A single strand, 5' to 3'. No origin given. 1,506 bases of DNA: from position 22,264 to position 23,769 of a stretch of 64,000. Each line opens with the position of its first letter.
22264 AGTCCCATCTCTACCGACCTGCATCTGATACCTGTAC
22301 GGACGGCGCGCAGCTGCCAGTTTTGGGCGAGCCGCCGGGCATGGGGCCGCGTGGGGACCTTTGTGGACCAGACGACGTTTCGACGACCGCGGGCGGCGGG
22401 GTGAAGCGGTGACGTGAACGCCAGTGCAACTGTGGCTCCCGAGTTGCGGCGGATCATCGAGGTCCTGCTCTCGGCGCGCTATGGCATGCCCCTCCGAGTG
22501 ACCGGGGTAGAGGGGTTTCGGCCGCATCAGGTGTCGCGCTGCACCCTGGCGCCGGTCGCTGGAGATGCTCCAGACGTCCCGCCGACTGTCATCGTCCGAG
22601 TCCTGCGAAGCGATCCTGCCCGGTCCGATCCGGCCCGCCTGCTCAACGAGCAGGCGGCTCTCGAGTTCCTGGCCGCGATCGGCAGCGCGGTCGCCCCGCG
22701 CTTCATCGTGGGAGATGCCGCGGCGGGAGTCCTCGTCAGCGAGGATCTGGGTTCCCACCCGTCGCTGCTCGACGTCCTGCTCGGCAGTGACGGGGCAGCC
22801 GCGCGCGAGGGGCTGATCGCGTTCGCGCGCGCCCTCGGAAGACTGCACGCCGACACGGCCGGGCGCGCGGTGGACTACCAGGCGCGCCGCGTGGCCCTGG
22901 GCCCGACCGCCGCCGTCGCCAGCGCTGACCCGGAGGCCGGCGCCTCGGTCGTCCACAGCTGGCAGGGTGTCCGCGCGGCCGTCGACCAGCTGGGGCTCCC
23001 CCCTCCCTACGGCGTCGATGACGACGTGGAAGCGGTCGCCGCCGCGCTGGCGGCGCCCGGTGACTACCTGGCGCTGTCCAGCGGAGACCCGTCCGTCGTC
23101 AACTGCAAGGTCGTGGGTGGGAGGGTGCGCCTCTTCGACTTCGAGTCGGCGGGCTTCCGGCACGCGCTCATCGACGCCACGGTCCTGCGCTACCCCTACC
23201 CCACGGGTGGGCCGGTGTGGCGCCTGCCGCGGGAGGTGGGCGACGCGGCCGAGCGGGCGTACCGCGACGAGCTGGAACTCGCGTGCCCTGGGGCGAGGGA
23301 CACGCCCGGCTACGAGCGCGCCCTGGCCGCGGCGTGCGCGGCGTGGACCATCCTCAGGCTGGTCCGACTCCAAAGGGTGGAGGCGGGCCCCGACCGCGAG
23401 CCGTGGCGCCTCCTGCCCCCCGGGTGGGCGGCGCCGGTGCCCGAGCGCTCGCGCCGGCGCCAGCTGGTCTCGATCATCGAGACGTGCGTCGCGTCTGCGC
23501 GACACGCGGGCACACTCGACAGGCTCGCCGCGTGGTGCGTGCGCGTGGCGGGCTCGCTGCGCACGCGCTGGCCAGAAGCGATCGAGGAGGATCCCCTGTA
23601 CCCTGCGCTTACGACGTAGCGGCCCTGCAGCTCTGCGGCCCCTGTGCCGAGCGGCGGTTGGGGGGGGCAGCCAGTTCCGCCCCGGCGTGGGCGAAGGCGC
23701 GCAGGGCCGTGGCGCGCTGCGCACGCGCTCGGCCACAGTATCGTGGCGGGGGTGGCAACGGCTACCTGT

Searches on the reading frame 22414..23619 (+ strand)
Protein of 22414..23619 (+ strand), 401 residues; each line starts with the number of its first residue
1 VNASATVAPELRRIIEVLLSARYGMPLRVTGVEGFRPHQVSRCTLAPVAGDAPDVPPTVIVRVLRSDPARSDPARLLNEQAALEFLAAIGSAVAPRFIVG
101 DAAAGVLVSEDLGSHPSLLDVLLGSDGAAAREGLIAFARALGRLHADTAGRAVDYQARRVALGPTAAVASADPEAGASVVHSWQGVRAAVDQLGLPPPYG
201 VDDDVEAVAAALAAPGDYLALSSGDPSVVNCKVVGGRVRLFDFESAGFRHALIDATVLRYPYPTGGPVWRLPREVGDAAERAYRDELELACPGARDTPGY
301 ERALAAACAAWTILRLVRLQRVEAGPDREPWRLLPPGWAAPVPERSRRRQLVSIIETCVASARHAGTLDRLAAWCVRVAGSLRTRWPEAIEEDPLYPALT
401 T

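Call 4: search_protein_families(library=pfam, proteins=[window:22414-23619:+], max_evalue=0.1)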
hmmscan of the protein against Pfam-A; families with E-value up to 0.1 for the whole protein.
window:22414-23619:+ (401 aa): 2 families
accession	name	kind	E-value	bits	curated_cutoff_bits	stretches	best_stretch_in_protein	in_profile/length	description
PF02429.20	PCP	-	0.027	15.2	22.3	1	118-186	47-113/145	Peridinin-chlorophyll A binding protein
PF01636.29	APH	-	0.041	14.1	23.2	1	63-277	24-229/239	Phosphotransferase enzyme family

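Call 13: find_encoding_contigs(protein=window:22414-23619:+, flank=10000, max_places=6)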
Protein window:22414-23619:+ (401 aa): 1 contig read that carries it; 1 place shown.
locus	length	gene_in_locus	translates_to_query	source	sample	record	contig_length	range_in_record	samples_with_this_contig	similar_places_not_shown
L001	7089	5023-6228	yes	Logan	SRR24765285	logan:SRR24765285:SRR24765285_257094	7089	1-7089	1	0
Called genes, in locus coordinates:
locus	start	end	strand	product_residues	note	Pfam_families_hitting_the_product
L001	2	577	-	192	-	?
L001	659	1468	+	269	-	PF01209:Ubie_methyltran, PF01135:PCMT, PF13489:Methyltransf_23, PF07021:MetW, PF13649:Methyltransf_25, PF13847:Methyltransf_31, PF08241:Methyltransf_11, PF08242:Methyltransf_12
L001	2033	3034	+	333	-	PF00583:Acetyltransf_1 (faint), PF13508:Acetyltransf_7 (faint)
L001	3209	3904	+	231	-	PF01547:SBP_bac_1 (faint), PF13416:SBP_bac_8 (weak)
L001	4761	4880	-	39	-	-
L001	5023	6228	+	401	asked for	-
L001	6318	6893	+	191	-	-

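Call 14: search_protein_families(library=ncbifam, proteins=[window:22414-23619:+], max_evalue=0.1)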
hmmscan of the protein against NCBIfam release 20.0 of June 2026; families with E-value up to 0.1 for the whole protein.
window:22414-23619:+ (401 aa): 0 families

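Call 15: find_homologous_proteins(query=window:22414-23619:+, max_evalue=0.001)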
Query window:22414-23619:+ (401 aa): 106 proteins with E <= 0.001 among 8000 candidates.
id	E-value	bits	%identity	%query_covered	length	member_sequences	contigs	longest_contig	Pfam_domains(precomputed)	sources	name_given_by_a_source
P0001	1.4e-257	872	100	100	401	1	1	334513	-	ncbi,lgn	-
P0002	9.9e-156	537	65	100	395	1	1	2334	-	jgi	jgi:hypothetical protein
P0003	5.7e-153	528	66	95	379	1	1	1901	-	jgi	jgi:hypothetical protein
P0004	8.9e-150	517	66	100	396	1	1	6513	-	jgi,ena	jgi:hypothetical protein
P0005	2.6e-149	516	64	100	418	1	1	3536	-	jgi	jgi:hypothetical protein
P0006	3.7e-148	512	64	100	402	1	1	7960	-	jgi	jgi:hypothetical protein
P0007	8.7e-148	511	65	100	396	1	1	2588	-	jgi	jgi:hypothetical protein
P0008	9.7e-147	507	63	99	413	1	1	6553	-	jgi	jgi:hypothetical protein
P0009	7.3e-145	501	62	100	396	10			-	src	-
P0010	1.1e-144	500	62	99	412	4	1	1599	-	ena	-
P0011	1.2e-144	500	63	100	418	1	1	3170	-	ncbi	-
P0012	1.8e-143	496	62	99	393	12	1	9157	-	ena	-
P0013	1.9e-141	490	60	100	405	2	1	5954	-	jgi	jgi:hypothetical protein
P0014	2.6e-141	489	61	100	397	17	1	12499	PF01636.30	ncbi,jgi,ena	-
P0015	2.8e-140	486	63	100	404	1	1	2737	-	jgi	jgi:hypothetical protein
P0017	4.5e-140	485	61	100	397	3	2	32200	-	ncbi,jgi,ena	-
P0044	5.6e-121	422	57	100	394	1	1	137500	PF01636.30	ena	-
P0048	5.0e-118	413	56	98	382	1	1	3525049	-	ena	-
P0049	1.0e-117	412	58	97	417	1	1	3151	PF01636.30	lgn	-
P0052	5.0e-117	409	54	98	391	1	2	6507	PF01636.30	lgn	-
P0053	5.4e-117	409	57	98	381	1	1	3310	PF01636.30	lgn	-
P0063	7.7e-113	396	54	99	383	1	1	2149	PF01636.30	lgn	-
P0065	4.5e-112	393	51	98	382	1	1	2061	PF01636.30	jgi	jgi:hypothetical protein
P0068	1.1e-111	392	53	100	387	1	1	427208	PF01636.30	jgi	jgi:hypothetical protein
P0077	2.4e-103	364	53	97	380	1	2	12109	PF01636.30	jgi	-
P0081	1.7e-98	348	48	100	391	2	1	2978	PF01636.30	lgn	-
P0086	6.8e-82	294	46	97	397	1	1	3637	PF01636.30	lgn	-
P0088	6.6e-79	284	47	89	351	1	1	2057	PF01636.30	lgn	-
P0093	3.0e-70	255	54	67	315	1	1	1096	PF01636.30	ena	-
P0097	5.2e-37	146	36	94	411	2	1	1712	PF01636.30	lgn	-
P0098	6.5e-37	146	34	96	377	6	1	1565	PF01636.30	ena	-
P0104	1.3e-18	85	36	70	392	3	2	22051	PF01636.30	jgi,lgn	jgi:hypothetical protein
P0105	1.3e-16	79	30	76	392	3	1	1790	PF01636.30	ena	-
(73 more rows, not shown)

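Call 19: find_encoding_contigs(protein=P0109, flank=10000)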
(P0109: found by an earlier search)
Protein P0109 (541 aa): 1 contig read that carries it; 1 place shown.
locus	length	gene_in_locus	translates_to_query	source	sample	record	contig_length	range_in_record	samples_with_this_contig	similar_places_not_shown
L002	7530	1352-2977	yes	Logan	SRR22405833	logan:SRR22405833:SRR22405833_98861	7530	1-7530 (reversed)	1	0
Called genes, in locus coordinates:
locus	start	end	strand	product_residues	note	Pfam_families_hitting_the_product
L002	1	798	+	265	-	?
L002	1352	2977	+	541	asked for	PF12708:Pect-lyase_RHGA_epim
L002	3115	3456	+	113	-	-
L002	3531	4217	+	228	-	PF01966:HD (weak)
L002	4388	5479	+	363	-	-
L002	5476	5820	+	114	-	-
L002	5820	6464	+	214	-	PF05724:TPMT (weak), PF13489:Methyltransf_23, PF05175:MTS (weak), PF03848:TehB, PF13847:Methyltransf_31, PF08241:Methyltransf_11, PF08242:Methyltransf_12, PF13649:Methyltransf_25, +1 more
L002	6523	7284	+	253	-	PF13289:SIR2_2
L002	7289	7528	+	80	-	?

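Call 22: find_encoding_contigs(protein=P0112, flank=10000)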
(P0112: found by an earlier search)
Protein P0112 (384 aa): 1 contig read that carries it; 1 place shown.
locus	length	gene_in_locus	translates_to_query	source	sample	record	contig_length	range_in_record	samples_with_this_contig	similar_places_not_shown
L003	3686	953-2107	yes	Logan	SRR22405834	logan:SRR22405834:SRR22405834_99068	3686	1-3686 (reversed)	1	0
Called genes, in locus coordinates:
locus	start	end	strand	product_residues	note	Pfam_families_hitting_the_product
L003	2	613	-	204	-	?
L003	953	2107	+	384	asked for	PF13513:HEAT_EZ (faint), PF13646:HEAT_2 (weak), PF02985:HEAT (faint), PF13646:HEAT_2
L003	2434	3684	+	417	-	?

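Call 24: search_protein_families(library=padloc, proteins=[window:22414-23619:+, L003:2434-3684:+, P0109], max_evalue=0.01)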
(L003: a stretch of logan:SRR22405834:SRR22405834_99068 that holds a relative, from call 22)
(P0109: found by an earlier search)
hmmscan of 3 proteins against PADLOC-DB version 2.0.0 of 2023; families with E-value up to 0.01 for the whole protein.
window:22414-23619:+ (401 aa): 0 families

L003:2434-3684:+ (417 aa): 12 families
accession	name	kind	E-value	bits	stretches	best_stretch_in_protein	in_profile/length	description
PDLC04105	HerA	-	8.3e-08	29.2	1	132-278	77-216/576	-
PDLC04102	HerA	-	3.9e-07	26.8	1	211-277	160-231/654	-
PDLC04097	HerA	-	1.3e-06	25.3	1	211-331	145-258/618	-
PDLC02185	HerA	-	2.2e-05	21.4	1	214-275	152-212/585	-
PDLC04140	mad8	-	0.00012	19.7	1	228-314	29-95/314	mads_8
PDLC04100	HerA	-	0.00014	18.7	1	215-276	152-212/580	-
PDLC04107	HerA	-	0.00029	18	1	220-277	163-219/306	-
PDLC04103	HerA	-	0.00055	16.4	1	211-274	157-218/579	-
PDLC04106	HerA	-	0.0027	14.3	1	214-271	163-224/667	-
PDLC04101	HerA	-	0.0028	14.4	1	221-274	163-215/400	-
PDLC04099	HerA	-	0.0029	14.9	1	228-271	171-213/214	-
PDLC04098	HerA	-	0.0057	13.2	1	173-275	130-231/686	-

P0109 (541 aa): 0 families

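Call 29: find_encoding_contigs(protein=P0048, flank=10000, max_places=3)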
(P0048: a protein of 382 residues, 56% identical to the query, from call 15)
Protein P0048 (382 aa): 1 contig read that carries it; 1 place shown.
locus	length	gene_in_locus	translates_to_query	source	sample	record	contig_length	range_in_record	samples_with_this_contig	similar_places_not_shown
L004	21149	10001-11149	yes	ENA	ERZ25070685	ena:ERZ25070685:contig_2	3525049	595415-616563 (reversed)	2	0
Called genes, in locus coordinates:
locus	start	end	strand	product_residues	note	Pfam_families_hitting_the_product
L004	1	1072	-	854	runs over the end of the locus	-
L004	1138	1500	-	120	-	-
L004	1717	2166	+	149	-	PF08899:DUF1844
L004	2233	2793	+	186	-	-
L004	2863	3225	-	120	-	PF01740:STAS, PF13466:STAS_2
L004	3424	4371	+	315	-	PF00248:Aldo_ket_red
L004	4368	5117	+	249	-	PF01182:Glucosamine_iso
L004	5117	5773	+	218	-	-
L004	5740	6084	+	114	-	PF02656:DUF202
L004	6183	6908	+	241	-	-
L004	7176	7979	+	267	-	PF00106:adh_short, PF08659:KR, PF01370:Epimerase, PF13561:adh_short_C2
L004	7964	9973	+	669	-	PF16177:ACAS_N, PF00501:AMP-binding, PF13193:AMP-binding_C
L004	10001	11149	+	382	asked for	-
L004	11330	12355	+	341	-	PF00108:Thiolase_N, PF02803:Thiolase_C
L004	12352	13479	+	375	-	PF01098:FTSW_RODA_SPOVE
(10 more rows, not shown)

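Call 30: find_encoding_contigs(protein=P0068, flank=10000, max_places=3)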
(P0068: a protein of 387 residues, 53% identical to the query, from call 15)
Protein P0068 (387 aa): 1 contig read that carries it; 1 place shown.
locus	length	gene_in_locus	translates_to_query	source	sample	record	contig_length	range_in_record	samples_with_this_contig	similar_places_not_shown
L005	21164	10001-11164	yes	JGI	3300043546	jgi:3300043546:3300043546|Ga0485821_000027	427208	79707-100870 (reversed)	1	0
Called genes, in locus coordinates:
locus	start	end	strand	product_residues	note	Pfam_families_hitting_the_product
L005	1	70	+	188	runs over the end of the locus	PF08974:DUF1877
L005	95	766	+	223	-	PF00300:His_Phos_1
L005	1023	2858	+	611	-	PF07728:AAA_5 (weak)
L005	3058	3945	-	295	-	PF07963:N_methyl, PF07596:SBP_bac_10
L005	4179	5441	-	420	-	PF10282:Lactonase (weak)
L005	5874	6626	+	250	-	PF00106:adh_short, PF08659:KR, PF23441:SDR (weak), PF13561:adh_short_C2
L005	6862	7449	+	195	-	PF04542:Sigma70_r2, PF07638:Sigma70_ECF (weak), PF08281:Sigma70_r4_2, PF04545:Sigma70_r4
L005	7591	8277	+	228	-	PF13490:zf-HC2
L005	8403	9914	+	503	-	PF00089:Trypsin, PF13365:Trypsin_2, PF00595:PDZ, PF13180:PDZ_2, PF17820:PDZ_6, PF00595:PDZ (weak), PF13180:PDZ_2, PF17820:PDZ_6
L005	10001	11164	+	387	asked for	PF01636:APH (weak)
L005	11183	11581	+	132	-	PF11026:DUF2721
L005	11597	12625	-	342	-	-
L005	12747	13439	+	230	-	PF08534:Redoxin, PF00578:AhpC-TSA, PF00085:Thioredoxin, PF13098:Thioredoxin_2, PF13905:Thioredoxin_8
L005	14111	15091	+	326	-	PF00005:ABC_tran, PF13304:AAA_21 (weak), PF13732:DrrA1-3_C (faint)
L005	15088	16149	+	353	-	PF12679:ABC2_membrane_2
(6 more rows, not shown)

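Call 42: search_solved_structures(query=A4, max_evalue=1, show_alignments=2)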
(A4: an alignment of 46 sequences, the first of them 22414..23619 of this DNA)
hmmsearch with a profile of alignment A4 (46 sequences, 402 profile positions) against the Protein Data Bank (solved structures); distinct sequences matched with E-value up to 1: 6.
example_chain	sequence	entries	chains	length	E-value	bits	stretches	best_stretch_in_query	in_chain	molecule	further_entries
8agy_A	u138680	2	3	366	5e-39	137.4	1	28-387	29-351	Corramycin phosphotransferase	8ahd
8v3v_A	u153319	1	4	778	0.00052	22.1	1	179-260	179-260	Acyl-Coenzyme A dehydrogenase family, member 11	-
8v3u_A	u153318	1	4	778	0.029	16.3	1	179-260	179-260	Acyl-Coenzyme A dehydrogenase family, member 11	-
3mes_A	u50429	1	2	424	0.17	13.8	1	207-264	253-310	Choline kinase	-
6sum_A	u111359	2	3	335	0.24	13.3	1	199-258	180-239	AMICOUMACIN KINASE | APH domain-containing protein, amicoumacin kinase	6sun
3csv_A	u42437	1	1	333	0.29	13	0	82-112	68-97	Aminoglycoside phosphotransferase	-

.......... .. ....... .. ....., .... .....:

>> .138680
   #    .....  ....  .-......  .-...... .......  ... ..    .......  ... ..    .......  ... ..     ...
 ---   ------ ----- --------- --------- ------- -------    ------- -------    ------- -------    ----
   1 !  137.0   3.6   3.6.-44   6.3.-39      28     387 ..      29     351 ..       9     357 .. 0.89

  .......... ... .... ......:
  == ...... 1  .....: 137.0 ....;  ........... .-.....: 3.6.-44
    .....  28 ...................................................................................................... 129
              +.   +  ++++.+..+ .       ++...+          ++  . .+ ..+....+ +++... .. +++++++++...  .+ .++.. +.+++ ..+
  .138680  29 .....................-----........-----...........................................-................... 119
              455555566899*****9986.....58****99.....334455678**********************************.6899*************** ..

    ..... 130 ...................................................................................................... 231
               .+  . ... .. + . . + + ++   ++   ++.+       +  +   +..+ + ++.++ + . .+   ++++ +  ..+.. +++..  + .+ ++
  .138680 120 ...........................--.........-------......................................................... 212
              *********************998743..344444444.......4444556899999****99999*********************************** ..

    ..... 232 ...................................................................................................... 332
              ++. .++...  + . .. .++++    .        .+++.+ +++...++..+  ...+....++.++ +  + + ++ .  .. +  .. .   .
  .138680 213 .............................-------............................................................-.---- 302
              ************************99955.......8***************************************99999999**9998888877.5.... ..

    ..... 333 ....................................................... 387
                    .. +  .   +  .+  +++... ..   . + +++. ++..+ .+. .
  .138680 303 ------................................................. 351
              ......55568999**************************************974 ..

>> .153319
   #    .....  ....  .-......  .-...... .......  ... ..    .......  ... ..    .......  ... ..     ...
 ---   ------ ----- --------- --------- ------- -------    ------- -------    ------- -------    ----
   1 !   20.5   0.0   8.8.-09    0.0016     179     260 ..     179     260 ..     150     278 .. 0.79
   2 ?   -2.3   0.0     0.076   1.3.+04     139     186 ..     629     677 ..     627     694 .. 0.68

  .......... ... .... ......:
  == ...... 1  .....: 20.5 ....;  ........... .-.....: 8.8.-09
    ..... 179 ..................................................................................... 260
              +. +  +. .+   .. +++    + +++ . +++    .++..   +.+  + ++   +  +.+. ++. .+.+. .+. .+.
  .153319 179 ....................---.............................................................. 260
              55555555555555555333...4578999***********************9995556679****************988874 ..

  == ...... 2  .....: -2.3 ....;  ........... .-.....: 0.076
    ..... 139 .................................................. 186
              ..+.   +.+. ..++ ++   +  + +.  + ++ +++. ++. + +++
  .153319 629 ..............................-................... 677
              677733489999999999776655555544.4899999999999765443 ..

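Call 60: search_protein_families(library=pfam, proteins=[L002:1-798:+], max_evalue=0.01)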
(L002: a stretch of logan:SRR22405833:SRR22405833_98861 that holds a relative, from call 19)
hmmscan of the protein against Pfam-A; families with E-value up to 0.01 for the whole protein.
L002:1-798:+ (265 aa): 0 families
